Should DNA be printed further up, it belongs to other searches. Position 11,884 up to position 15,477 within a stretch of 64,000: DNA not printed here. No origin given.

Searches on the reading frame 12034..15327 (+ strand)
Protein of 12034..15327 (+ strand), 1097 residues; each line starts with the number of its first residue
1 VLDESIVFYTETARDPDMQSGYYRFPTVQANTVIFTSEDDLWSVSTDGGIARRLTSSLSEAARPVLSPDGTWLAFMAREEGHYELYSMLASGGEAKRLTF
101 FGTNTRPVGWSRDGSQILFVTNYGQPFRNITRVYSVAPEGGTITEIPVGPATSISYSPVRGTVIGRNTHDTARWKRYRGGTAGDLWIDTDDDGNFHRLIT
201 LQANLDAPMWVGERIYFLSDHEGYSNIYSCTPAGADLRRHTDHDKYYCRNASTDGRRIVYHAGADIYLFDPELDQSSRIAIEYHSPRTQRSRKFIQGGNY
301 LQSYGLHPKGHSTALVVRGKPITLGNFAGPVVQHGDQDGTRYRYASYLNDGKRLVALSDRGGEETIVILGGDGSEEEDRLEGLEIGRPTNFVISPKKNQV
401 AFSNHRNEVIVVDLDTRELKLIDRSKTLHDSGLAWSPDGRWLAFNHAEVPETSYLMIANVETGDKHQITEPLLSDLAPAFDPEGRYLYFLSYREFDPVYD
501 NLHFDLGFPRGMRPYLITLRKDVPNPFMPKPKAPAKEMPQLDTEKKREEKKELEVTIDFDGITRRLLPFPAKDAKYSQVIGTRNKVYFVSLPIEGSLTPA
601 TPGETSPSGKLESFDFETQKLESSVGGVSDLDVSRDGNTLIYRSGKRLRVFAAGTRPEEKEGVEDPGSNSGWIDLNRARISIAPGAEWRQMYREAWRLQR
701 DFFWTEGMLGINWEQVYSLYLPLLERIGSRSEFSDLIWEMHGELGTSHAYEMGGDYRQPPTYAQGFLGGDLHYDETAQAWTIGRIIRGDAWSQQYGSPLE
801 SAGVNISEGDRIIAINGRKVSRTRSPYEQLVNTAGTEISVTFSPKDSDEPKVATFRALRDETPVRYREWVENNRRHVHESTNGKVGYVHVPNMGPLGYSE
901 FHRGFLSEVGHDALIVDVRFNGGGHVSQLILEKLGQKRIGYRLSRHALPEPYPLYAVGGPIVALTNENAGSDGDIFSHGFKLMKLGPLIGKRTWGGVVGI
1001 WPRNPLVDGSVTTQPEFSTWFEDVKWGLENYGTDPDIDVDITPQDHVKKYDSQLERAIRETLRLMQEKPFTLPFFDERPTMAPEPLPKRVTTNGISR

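Call 48: search_protein_families(library=pfam, proteins=[window:12034-15327:+], max_evalue=0.00001)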
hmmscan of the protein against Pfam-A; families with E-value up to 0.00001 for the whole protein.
window:12034-15327:+ (1097 aa): 4 families
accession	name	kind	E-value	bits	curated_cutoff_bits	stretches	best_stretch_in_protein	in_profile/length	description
PF03572.23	Peptidase_S41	-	4.9e-24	85.2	24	1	884-1039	1-165/165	Peptidase family S41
PF14684.11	Tricorn_C1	-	1.5e-23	82.9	24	1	684-742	1-59/59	Tricorn protease C1 domain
PF14685.13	PDZ_Tricorn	-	2.6e-22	79.1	25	1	765-852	1-86/88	Tricorn protease PDZ domain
PF07676.18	PD40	-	5.2e-21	74.5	20.9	0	52-86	2-37/38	WD40-like Beta Propeller Repeat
